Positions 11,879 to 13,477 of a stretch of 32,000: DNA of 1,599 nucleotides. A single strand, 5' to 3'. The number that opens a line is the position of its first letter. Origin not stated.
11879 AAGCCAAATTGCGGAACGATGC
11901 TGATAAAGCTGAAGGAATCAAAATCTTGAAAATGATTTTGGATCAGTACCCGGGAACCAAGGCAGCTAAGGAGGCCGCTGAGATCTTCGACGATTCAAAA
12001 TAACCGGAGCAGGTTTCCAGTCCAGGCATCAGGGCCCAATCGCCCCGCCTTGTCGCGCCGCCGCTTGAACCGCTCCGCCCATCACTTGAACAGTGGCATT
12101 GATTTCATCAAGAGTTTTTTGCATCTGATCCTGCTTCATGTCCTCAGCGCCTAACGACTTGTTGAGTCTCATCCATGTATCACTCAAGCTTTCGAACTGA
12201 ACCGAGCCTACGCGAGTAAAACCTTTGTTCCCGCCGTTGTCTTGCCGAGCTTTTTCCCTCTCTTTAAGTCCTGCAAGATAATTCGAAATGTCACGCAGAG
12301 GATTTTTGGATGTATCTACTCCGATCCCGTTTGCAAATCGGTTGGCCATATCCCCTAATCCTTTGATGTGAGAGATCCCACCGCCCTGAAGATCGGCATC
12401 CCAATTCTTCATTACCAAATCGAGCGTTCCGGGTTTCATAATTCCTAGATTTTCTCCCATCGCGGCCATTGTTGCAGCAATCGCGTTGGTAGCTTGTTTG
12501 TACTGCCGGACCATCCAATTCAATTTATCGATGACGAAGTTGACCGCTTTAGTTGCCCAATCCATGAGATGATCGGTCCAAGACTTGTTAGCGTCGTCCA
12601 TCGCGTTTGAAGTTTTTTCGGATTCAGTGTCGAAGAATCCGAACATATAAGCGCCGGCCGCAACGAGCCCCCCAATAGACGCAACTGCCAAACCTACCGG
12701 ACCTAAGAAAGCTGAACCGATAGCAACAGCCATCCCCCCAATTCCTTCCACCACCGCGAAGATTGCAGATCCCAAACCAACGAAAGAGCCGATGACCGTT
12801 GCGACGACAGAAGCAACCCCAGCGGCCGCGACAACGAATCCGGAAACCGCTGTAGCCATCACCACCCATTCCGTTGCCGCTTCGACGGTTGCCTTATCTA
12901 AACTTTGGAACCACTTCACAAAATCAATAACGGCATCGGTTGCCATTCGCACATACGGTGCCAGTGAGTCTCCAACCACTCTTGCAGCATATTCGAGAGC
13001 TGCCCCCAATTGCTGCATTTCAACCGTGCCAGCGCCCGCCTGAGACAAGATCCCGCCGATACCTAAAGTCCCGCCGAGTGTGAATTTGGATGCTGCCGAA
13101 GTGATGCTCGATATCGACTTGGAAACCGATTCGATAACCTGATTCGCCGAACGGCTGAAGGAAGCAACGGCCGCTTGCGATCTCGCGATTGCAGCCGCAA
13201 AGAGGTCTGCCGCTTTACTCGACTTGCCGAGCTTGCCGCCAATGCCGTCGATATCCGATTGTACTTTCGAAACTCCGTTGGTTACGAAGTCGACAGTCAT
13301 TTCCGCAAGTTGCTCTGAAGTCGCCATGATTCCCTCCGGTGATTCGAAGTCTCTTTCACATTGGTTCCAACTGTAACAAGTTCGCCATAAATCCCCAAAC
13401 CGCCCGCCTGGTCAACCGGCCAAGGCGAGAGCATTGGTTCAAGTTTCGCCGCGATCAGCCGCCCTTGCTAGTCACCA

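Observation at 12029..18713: Gene content resembles a phage satellite (P4/PICI-like) rather than a prophage, in a PVC-type genome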

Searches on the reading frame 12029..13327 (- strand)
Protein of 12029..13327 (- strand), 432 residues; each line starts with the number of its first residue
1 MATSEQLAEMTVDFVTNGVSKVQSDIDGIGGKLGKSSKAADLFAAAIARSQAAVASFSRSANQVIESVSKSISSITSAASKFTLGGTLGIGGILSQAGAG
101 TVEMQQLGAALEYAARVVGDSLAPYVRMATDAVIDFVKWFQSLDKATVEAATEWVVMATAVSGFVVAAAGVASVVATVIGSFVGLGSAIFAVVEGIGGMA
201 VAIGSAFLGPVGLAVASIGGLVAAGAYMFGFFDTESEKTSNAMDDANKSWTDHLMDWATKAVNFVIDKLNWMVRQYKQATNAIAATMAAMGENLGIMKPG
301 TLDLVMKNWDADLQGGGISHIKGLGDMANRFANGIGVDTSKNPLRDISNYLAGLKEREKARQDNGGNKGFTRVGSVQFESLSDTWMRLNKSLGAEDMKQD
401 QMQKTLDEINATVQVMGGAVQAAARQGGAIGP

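Call 5: search_protein_families(library=pfam, max_evalue=0.1, proteins=[window:12029-13327:-])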
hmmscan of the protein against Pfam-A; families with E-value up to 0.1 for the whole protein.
window:12029-13327:- (432 aa): 2 families
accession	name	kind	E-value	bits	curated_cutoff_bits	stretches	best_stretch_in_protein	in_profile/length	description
PF24164.1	TMP_N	-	0.013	16.4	27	1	9-71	8-70/82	Tape measure protein N-terminal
PF20155.4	TMP_3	-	0.022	14.9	41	1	376-425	43-92/192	Tape measure protein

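Call 6: search_protein_families(library=phrogs, max_evalue=0.1, proteins=[window:12029-13327:-])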
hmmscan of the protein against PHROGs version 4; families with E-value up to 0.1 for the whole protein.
window:12029-13327:- (432 aa): 6 families
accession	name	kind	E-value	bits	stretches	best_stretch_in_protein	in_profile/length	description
phrog_1272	-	tail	1.1e-13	50.9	1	103-356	535-743/1606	tail length tape measure protein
phrog_1533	-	tail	5.4e-12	45.1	1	104-280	530-704/1688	tail length tape measure protein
phrog_1293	-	tail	8.7e-05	21.5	1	103-289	466-676/1424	tail length tape measure protein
phrog_5218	-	unknown function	0.00026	20.2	1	38-260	495-666/1599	-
phrog_1686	-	tail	0.0014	17.5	1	11-305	347-516/1224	tail length tape measure protein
phrog_991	-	tail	0.0087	14.6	1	103-311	561-737/1966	tail length tape measure protein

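Call 17: find_homologous_proteins(query=window:12029-13327:-, max_evalue=0.001)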
Query window:12029-13327:- (432 aa): 1 proteins with E <= 0.001 among 8000 candidates.
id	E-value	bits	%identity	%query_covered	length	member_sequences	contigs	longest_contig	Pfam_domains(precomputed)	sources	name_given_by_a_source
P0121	2.6e-268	908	100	100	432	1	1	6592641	-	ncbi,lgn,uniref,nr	ncbi:hypothetical protein KIH39_04675 [Telmatocola sphagniphila]|uniref:Uncharacterized protein n=1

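Call 26: search_protein_representatives(protein=window:12029-13327:-)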
Query: 432 residues. Proteins with E-value up to 0.001 (for the whole library): 163; up to 1e-10: 46; up to 1e-30: 4. The best 150 are listed.
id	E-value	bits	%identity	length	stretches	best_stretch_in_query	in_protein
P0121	8.4e-269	907.5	100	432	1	1-432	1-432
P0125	4.4e-53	197.3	35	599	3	159-412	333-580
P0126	6.6e-34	134.2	32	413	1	1-405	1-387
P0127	1.1e-32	130.1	38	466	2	4-214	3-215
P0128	1.7e-29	119.6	33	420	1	6-409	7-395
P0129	1.9e-29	119.5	34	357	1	57-432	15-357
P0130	1.8e-28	116.3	36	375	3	59-211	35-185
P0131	3.3e-28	115.4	35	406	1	4-423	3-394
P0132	1.6e-27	113.2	32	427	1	1-425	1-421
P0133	7.4e-26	107.7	30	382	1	5-406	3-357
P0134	1.0e-25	107.2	34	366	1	43-418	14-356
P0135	1.3e-24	103.6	30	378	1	55-408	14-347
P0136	5.3e-24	101.6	34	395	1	31-398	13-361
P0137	2.1e-23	99.6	33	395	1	45-405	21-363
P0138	3.0e-22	95.8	27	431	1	5-410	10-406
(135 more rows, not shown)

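Call 28: find_encoding_contigs(protein=P0126, flank=10000, max_places=4)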
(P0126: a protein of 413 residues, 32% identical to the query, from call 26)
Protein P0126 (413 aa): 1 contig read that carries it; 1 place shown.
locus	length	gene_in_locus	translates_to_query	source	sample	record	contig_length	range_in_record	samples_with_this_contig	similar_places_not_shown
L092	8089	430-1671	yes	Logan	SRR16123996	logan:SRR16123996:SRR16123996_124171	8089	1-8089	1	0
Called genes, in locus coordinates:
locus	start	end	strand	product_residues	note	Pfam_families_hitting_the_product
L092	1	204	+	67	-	?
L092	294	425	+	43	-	-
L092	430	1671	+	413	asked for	-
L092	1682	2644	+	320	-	-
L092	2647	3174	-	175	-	-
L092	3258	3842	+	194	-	-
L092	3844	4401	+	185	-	-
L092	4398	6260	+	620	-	-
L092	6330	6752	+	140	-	-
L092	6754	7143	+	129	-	PF00072:Response_reg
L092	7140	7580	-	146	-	PF13392:HNH_3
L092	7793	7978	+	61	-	-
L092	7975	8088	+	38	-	?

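Call 29: find_encoding_contigs(protein=P0125, flank=10000, max_places=4)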
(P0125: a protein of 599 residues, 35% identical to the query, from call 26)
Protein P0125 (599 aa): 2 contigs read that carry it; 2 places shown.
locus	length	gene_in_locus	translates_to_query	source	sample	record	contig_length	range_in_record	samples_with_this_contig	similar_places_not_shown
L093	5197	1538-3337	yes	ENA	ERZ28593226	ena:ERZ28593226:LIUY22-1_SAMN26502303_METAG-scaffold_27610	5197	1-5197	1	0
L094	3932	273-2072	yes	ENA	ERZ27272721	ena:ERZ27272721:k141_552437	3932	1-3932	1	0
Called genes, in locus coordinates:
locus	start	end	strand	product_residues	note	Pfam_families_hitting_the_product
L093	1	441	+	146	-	?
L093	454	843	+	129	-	-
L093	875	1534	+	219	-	-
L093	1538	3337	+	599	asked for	-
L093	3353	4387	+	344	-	-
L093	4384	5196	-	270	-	?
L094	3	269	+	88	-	?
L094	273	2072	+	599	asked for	-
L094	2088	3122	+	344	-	-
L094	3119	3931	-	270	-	?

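Call 30: find_encoding_contigs(protein=P0128, flank=10000, max_places=4)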
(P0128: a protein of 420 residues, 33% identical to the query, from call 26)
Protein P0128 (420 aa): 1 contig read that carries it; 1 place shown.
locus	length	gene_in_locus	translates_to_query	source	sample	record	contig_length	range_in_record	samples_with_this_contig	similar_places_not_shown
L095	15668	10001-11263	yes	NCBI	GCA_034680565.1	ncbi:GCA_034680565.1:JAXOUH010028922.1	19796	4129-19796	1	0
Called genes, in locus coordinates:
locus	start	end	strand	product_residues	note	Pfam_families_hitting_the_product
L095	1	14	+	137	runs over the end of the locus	-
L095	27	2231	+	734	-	-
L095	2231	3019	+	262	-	-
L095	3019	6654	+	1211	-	PF10162:G8, PF24606:CEMIP_beta-hel (faint)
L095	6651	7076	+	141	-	-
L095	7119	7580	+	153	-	-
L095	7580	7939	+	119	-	-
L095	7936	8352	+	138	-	-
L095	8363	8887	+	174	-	-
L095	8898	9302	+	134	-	-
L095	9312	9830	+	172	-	-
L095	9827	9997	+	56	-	-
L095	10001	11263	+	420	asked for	-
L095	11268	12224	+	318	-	-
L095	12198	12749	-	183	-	-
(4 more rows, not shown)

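Call 31: find_encoding_contigs(protein=P0132, flank=10000, max_places=4)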
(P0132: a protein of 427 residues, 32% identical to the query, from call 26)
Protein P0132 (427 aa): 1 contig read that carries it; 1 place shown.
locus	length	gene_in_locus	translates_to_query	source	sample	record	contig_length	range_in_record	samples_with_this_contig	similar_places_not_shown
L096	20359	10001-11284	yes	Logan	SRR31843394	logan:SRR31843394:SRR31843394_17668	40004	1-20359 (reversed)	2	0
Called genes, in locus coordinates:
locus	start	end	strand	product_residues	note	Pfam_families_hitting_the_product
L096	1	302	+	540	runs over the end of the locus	-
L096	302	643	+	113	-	-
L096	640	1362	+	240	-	-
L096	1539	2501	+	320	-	PF04233:Phage_Mu_F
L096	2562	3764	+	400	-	-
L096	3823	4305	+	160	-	-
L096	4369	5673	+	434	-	-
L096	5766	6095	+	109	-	-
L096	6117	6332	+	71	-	-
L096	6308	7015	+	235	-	-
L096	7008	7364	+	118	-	-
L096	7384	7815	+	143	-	-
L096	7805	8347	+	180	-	-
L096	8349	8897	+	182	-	-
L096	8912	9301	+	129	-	-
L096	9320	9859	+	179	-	-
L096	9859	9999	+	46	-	-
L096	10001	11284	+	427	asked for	-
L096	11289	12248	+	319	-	-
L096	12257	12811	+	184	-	-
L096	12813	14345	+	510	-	-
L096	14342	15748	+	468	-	PF11051:Mannosyl_trans3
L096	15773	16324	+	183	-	PF13426:PAS_9 (weak)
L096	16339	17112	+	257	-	-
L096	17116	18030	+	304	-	-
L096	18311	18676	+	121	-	-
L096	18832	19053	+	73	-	-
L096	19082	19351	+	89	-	-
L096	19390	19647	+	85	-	-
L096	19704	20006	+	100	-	-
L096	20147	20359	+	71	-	?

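Call 54: search_protein_families(library=ncbifam, max_evalue=0.01, proteins=[window:12029-13327:-])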
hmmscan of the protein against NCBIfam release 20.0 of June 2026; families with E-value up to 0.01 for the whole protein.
window:12029-13327:- (432 aa): 2 families
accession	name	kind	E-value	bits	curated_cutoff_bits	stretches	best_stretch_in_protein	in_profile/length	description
TIGR01760.1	tape_meas_TP901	equivalog_domain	0.00018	20.7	28.8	1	103-164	286-347/349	phage tail tape measure protein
NF009926.0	PRK13387.1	equivalog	0.00031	20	316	1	127-232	52-156/317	1,4-dihydroxy-2-naphthoate polyprenyltransferase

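Call 67: search_dna_similar(query=window:12029-13327:-, collection=phages, mode=protein, max_evalue=0.001, max_rows=15)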
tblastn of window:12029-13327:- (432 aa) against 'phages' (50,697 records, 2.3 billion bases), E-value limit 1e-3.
No match.

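Call 69: search_protein_families(library=phrogs, max_evalue=0.001, proteins=[L096:1539-2501:+, L096:2562-3764:+, L096:4369-5673:+, L096:7805-8347:+, L096:8349-8897:+, L096:8912-9301:+, L096:9320-9859:+, L096:10001-11284:+, L096:11289-12248:+, L096:12813-14345:+])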
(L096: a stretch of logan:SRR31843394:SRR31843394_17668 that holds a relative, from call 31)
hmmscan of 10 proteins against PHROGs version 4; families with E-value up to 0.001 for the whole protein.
L096:1539-2501:+ (320 aa): 9 families
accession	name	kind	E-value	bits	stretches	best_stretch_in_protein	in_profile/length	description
phrog_115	-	head and packaging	1.2e-13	52.1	1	103-270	195-354/665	minor head protein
phrog_6577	-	unknown function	2e-11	43.9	1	117-250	117-240/1066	-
phrog_595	-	head and packaging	5.7e-10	40.1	1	97-271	168-334/513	head maturation protease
phrog_2468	-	head and packaging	3.6e-09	37.5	1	99-239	132-272/303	head morphogenesis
phrog_4728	-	head and packaging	2.9e-06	27.3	1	122-266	191-324/591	head morphogenesis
phrog_2841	-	head and packaging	8.9e-06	26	1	100-191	181-269/525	minor head protein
phrog_241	-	head and packaging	5e-05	23.5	1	104-191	143-238/679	head morphogenesis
phrog_19443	-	head and packaging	0.00035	20.2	1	103-250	157-295/579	minor head protein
phrog_3517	-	head and packaging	0.00061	20.2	0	149-201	233-290/371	head morphogenesis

L096:2562-3764:+ (400 aa): 0 families

L096:4369-5673:+ (434 aa): 1 family
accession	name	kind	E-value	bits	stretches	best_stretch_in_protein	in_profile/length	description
phrog_133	-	head and packaging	0.00033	20.4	1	108-326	382-584/668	head maturation protease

L096:7805-8347:+ (180 aa): 0 families

L096:8349-8897:+ (182 aa): 0 families

L096:8912-9301:+ (129 aa): 0 families

L096:9320-9859:+ (179 aa): 0 families

L096:10001-11284:+ (427 aa): 5 families
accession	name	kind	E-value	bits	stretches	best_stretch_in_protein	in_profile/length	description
phrog_991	-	tail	6.4e-08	31.6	1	11-365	465-792/1966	tail length tape measure protein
phrog_1533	-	tail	1e-05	24.2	1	114-282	531-659/1688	tail length tape measure protein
phrog_167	-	tail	1.5e-05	23.9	1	11-417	532-912/1555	tail length tape measure protein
phrog_8892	-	tail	0.00044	20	1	184-249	131-195/752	tail length tape measure protein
phrog_1293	-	tail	0.00087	18.2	1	123-246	477-597/1424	tail length tape measure protein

L096:11289-12248:+ (319 aa): 0 families

L096:12813-14345:+ (510 aa): 0 families

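Call 74: search_protein_families(library=padloc, max_evalue=0.01, proteins=[window:12029-13327:-])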
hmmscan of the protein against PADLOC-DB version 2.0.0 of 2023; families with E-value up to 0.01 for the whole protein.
window:12029-13327:- (432 aa): 5 families
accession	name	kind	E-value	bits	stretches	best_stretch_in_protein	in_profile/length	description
PDLC03841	LeoBC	-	1.6e-05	22.3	1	189-284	457-554/601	-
PDLC03839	LeoA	-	0.00031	17.9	1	41-289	356-529/559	-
PDLC00598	ZorA1|ZorA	-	0.00057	16.4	1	44-153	472-580/663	MotA/ExbB/TolQ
PDLC00640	ZorA2|ZorA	-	0.0061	13.3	0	19-100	329-411/590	MotA/ExbB/TolQ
PDLC03842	LeoB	-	0.0062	13.4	1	193-284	441-529/568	-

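Call 90: search_solved_structures(query=A2, max_evalue=1)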
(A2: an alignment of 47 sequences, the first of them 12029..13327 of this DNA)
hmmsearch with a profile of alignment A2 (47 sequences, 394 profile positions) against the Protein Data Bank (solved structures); distinct sequences matched with E-value up to 1: 52.
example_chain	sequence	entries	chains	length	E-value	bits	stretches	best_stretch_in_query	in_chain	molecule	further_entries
9j1k_J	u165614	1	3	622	1.1e-07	34.9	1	126-263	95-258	FtbJ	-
9d93_Na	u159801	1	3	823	1.1e-05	28.3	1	152-346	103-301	Tapemeasure protein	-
6v8i_CF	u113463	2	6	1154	0.0008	22.1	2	189-320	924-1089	Tape Measure Protein, gp57 | Tape measure protein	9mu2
9h4p_QG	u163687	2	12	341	0.0018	20.9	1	144-319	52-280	Phate tail tape measure protein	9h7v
4tql_A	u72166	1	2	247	0.0081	18.8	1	198-379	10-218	Three helix bundle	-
9m8o_M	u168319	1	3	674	0.0087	18.7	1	112-320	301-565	Gp14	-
7y9n_A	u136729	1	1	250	0.011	18.4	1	204-348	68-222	Spike protein S2',5HB-H2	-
5cwc_A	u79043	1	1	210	0.015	17.9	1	2-76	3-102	Designed helical repeat protein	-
5cwg_A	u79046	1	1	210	0.039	16.6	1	2-76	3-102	Designed helical repeat protein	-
4uos_A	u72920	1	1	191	0.043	16.4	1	194-367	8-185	DESIGNED HELICAL BUNDLE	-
2ch7_A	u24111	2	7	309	0.046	16.3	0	200-322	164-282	METHYL-ACCEPTING CHEMOTAXIS PROTEIN | Methyl-accepting chemotaxis protein 2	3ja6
3ak8_A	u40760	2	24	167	0.051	16.2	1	239-316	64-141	DNA protection during starvation protein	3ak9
8tw3_F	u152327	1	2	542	0.062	15.9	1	179-253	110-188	Fusion glycoprotein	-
6gcm_f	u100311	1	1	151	0.074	15.6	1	252-316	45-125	DNA protection during starvation protein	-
6gcm_B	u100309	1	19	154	0.075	15.6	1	252-316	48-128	DNA protection during starvation protein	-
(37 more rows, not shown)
